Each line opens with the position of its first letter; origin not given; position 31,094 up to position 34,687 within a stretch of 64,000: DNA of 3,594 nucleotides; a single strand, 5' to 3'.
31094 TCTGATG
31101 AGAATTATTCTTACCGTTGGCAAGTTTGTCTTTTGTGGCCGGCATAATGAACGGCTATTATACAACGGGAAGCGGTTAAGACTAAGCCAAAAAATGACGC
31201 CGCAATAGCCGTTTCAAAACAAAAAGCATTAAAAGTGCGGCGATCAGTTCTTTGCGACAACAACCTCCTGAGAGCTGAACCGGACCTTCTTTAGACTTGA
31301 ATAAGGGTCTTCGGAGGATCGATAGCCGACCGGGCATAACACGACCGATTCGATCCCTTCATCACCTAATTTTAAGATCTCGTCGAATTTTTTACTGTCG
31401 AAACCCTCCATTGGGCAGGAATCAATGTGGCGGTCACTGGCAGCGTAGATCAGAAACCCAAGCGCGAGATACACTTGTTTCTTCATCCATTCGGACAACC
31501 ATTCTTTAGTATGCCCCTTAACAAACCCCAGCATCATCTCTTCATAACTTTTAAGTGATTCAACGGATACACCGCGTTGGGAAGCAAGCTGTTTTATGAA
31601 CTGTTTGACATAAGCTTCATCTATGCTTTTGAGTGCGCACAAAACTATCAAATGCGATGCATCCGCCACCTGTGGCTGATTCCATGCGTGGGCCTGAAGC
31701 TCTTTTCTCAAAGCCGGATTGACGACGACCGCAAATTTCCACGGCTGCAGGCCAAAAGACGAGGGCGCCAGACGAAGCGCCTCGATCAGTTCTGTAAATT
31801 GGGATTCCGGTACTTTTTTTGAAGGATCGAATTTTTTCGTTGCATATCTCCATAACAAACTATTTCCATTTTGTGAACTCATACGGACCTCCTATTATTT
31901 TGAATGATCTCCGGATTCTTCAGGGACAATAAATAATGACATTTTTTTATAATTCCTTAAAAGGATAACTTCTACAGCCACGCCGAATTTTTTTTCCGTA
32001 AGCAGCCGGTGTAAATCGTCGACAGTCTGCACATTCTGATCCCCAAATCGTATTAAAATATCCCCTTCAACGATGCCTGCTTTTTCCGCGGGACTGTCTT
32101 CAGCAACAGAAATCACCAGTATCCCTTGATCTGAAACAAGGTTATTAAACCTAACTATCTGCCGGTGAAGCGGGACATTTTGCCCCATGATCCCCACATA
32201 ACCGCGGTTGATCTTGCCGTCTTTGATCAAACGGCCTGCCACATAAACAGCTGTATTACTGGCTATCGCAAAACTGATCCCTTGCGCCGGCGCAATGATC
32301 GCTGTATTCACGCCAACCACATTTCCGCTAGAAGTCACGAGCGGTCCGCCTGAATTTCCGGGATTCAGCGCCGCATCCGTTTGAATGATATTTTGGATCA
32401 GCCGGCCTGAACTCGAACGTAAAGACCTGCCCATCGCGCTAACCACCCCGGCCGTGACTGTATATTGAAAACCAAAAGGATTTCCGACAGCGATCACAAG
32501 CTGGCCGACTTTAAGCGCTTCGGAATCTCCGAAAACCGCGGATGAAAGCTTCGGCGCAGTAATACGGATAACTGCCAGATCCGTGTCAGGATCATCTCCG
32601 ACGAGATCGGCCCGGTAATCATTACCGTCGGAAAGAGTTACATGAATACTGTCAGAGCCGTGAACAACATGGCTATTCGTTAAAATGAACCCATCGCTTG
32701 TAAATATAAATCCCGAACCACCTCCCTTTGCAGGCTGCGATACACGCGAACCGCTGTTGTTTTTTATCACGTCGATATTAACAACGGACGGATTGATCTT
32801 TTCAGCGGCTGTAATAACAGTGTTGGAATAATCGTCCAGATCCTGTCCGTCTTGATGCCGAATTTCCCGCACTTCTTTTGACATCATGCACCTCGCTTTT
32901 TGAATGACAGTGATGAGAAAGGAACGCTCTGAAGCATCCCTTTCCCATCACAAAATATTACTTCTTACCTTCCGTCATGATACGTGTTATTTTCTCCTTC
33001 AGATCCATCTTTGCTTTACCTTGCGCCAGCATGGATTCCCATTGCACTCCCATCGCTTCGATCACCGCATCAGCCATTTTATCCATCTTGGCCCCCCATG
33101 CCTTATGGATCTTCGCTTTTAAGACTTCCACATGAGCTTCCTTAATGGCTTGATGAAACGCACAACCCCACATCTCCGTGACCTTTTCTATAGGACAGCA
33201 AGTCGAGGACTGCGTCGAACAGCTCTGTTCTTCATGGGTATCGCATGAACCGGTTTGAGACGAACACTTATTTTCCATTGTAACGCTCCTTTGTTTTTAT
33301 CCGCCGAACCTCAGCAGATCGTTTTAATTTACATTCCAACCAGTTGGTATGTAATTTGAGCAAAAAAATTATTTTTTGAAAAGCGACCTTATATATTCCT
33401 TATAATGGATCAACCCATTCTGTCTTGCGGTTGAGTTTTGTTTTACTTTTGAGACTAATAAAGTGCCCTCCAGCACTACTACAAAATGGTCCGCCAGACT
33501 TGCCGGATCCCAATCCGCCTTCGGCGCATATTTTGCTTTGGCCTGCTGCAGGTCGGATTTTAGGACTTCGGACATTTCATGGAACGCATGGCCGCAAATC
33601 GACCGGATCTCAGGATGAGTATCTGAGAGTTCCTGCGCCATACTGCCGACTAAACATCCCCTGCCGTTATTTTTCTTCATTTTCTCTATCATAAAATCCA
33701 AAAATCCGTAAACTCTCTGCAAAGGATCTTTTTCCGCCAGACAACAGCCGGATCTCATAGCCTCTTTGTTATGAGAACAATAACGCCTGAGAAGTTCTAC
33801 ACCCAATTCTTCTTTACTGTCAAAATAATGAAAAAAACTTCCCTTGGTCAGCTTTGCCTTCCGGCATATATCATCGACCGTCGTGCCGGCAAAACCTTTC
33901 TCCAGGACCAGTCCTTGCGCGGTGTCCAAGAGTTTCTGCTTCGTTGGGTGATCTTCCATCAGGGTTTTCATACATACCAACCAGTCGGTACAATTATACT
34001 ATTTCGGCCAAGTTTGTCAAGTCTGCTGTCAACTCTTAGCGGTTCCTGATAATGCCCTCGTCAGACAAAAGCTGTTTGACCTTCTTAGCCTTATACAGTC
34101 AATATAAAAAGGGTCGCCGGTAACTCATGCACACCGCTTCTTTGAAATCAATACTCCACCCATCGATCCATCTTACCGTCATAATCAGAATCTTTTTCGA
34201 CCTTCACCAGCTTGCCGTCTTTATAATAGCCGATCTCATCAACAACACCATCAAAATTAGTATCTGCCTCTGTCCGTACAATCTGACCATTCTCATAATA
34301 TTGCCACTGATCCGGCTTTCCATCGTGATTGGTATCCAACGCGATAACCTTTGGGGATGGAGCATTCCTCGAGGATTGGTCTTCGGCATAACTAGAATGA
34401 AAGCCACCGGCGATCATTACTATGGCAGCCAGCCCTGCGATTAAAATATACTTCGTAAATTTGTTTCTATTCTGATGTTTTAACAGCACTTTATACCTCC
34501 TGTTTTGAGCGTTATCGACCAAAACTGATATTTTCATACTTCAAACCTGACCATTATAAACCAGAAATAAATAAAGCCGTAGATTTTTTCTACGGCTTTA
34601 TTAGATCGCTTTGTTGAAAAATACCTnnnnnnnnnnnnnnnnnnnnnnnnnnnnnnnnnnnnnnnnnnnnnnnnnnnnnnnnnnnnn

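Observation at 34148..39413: Island of seven small secreted or membrane proteins wrapped around an OmpR-type two-component system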

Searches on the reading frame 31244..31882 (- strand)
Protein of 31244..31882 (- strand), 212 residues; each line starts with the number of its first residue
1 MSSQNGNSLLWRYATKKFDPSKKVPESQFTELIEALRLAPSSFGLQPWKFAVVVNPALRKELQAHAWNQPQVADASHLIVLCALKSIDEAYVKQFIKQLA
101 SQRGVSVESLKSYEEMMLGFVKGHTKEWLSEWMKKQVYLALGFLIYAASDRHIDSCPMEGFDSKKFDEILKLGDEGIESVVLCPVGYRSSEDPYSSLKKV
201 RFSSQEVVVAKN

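Call 8: search_protein_families(library=pfam, proteins=[window:31244-31882:-], max_evalue=0.001)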
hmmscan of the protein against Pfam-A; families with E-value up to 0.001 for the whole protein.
window:31244-31882:- (212 aa): 2 families
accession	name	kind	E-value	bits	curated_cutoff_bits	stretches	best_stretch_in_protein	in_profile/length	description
PF00881.29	Nitroreductase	-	9.4e-25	88.2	23.5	1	10-187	2-167/167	Nitroreductase family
PF14512.11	TM1586_NiRdase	-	0.00025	21.2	27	1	26-54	157-185/215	Putative TM nitroreductase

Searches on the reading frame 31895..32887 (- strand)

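Call 26: search_protein_families(library=ncbifam, proteins=[window:31895-32887:-], max_evalue=0.01)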
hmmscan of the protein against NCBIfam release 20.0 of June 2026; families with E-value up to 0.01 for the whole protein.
window:31895-32887:- (330 aa): 19 families
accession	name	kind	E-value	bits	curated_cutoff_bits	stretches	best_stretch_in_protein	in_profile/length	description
TIGR02037.1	degP_htrA_DO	subfamily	3.8e-89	299.6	416.2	1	50-321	55-326/434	Do family serine endopeptidase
NF041521.1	HhoA_HhoB_HtrA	equivalog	2e-79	267.4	450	1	51-323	53-332/335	HhoA/HhoB/HtrA family serine endopeptidase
NF047968.1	SerProtHtrA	equivalog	1e-78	265.3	470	1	19-320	50-355/357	serine protease HtrA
TIGR02038.1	protease_degS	equivalog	2.4e-70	237.4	422.95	1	20-324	43-348/351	outer membrane-stress sensor serine endopeptidase DegS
NF008147.1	PRK10898.1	equivalog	5.8e-66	223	408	1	14-321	37-346/352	outer membrane-stress sensor serine endopeptidase DegS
NF007526.1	PRK10139.1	equivalog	9.3e-65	219.1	756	1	44-326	80-363/456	serine endoprotease DegQ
NF008189.1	PRK10942.1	equivalog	4.6e-57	193.5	720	1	50-324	108-383/477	serine endoprotease DegP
NF050055.1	SerProtHtrAMycob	equivalog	1.3e-52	179.4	800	1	22-324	202-500/502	serine protease HtrA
NF040960.1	MamE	equivalog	3.4e-51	174.6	800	2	56-213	123-286/659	magnetosome formation protease MamE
NF053637.1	SerProtHtrAspr2045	equivalog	3e-49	168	650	1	22-319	74-383/394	serine protease HtrA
NF033740.0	MarP_fam_protase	equivalog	1e-26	93.9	250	1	25-210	187-367/390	MarP family serine protease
NF040961.1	MamO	equivalog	1.5e-20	73.1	800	1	25-204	76-250/648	magnetosome protein MamO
NF041199.1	trx7_PDZ_seleno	equivalog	4.9e-06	25.7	300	1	253-318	202-268/390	Trx7/PDZ domain-containing (seleno)protein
TIGR02860.1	spore_IV_B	equivalog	0.00015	20.9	305.25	1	264-325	123-183/402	SpoIVB peptidase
TIGR00225.1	prc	subfamily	0.00025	20.2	218.6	1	253-314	61-123/335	C-terminal processing peptidase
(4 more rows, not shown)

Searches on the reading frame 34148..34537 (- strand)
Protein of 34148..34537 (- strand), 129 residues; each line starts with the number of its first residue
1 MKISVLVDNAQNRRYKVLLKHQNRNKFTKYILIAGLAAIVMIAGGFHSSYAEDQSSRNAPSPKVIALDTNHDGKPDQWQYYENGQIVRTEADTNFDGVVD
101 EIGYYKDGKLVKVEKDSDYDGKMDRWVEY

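Call 3: search_protein_families(library=pfam, proteins=[window:34148-34537:-], max_evalue=1)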
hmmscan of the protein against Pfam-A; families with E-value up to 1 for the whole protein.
window:34148-34537:- (129 aa): 4 families
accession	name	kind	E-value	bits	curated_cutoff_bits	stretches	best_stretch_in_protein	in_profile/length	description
PF07661.19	MORN_2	-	0.0061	17.1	29.6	0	79-88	7-16/22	MORN repeat variant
PF10149.14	TM231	-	0.013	15.1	23.2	0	29-77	66-117/301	Transmembrane protein 231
PF13202.12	EF-hand_5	-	0.074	13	25.9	0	90-100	7-17/25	EF hand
PF00404.24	Dockerin_1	-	0.096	13.3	22.9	0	84-102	29-47/57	Dockerin type I domain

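Call 4: search_protein_families(library=ncbifam, proteins=[window:34148-34537:-], max_evalue=1)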
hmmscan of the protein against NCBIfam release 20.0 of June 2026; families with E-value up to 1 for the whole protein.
window:34148-34537:- (129 aa): 1 family
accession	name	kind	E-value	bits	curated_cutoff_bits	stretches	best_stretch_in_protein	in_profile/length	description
NF050087.1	Lsa25.6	equivalog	0.00085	18.9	150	1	68-128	84-148/196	Lsa25.6 family adhesin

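Call 50: search_solved_structures(query=window:34148-34537:-, max_evalue=10, show_alignments=2)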
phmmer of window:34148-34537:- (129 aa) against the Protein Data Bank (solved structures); distinct sequences matched with E-value up to 10: 8.
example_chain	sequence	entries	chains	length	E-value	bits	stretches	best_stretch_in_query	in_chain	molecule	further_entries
3ed5_A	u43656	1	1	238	0.5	13.4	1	77-112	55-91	YfnB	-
3i76_A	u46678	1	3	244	0.53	13.4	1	77-112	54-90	Putative HAD-hydrolase yfnB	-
9vfl_A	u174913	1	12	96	0.64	13.1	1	57-111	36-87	1-phosphatidylinositol 4,5-bisphosphate phosphodiesterase gamma-1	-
5tnw_A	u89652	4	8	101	0.72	12.9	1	57-111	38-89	1-phosphatidylinositol 4,5-bisphosphate phosphodiesterase gamma-1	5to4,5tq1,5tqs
2fci_A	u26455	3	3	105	0.78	12.8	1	57-111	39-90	C-termainl SH2 domain from phospholipase C-gamma-1 comprising residues 663-759 | PHOSPHOLIPASE C GAMMA-1, C-TERMINAL SH2 DOMAIN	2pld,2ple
4k44_A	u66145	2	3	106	0.81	12.8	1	57-111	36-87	1-phosphatidylinositol 4,5-bisphosphate phosphodiesterase gamma-1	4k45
5eg3_B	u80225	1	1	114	0.95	12.5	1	57-111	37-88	1-phosphatidylinositol 4,5-bisphosphate phosphodiesterase gamma-1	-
9lq5_I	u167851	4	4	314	0.95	12.5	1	12-43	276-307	RAMP superfamily protein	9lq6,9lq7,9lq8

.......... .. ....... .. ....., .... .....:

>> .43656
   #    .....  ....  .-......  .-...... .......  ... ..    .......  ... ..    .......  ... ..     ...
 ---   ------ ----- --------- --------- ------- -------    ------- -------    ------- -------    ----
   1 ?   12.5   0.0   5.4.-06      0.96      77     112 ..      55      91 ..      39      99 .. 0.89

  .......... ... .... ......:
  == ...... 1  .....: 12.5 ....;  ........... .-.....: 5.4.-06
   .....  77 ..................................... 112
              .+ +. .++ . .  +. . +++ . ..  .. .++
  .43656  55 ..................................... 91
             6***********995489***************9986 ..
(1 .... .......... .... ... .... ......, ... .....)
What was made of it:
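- Tried and rejected: Nothing was found (call 50).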

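Call 61: find_related_loci(query=window:34148-34489:-, collection=metagenome_contigs, flank=5000)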
Query window:34148-34489:- (113 aa) in metagenome_contigs; peptide patterns used: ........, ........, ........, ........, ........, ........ (x = any residue, [..] = any of these).
155 stretches matched a pattern; 5 encode a relative of the query (tblastn E <= 1e-3); 5 distinct loci.
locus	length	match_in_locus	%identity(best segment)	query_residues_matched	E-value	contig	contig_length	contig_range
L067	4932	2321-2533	83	43-113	1e-39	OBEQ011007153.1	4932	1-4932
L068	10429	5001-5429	56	43-113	8e-16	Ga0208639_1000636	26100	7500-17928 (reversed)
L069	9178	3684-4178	46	46-113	6e-12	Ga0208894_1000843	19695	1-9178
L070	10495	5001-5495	46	46-113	6e-12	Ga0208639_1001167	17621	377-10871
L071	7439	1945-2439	46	46-113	6e-12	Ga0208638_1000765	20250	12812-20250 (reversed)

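Call 72: search_protein_families(library=pfam, proteins=[L067:565-2175:+], max_evalue=0.01)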
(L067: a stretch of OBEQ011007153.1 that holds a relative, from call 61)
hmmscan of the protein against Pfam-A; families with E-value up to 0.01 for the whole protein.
L067:565-2175:+ (536 aa): 1 family
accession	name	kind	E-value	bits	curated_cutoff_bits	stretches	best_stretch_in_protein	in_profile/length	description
PF09924.15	LPG_synthase_C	-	5.4e-87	292.1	27.5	1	225-508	13-297/298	Phosphatidylglycerol lysyltransferase, C-terminal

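Call 78: search_protein_families(library=pfam, proteins=[L068:4716-5447:+, L067:2183-2536:+], max_evalue=1)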
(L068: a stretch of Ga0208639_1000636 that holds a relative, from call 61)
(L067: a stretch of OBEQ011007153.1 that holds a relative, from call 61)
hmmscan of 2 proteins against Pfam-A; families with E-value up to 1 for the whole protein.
L068:4716-5447:+ (243 aa): 6 families
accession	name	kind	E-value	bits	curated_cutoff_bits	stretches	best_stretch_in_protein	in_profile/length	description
PF20615.3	DUF6802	-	1.4e-09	38.3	27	2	122-196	27-98/102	Family of unknown function (DUF6802)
PF00404.24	Dockerin_1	-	0.00039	21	22.9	0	154-164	36-46/57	Dockerin type I domain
PF13202.12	EF-hand_5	-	0.00048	19.9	25.9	0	155-163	9-17/25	EF hand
PF13405.12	EF-hand_6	-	0.002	18.1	25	0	79-95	9-25/30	EF-hand domain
PF22176.2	AF_0587-like_pre-PUA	-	0.16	12.7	27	0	51-79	17-45/61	AF_0587-like, pre-PUA domain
PF00036.39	EF-hand_1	-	0.67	10.1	25.4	0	78-92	8-22/29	EF hand domain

L067:2183-2536:+ (117 aa): 5 families
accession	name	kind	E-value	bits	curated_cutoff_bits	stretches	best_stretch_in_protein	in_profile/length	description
PF07661.19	MORN_2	-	0.0085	16.6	29.6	0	67-75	7-15/22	MORN repeat variant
PF10149.14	TM231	-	0.033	13.8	23.2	0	72-90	100-118/301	Transmembrane protein 231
PF17505.7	DUF5437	-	0.061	13.8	27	1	26-53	5-31/60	Family of unknown function (DUF5437)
PF00404.24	Dockerin_1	-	0.13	12.9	22.9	1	71-90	28-47/57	Dockerin type I domain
PF01839.29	FG-GAP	-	0.85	10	22.1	0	52-64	5-17/37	FG-GAP repeat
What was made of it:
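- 34148..34489 (-): DxN protein: secreted, three EF-hand-like D-x-[ND]-x-D-G loops. It is a neighbouring module and not part of the TCS unit. A longer repeat relative matches DUF6802 (call 78).
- The DxN protein has EF-hand-like D-x-N-x-D-G loops (calls 3, 78).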
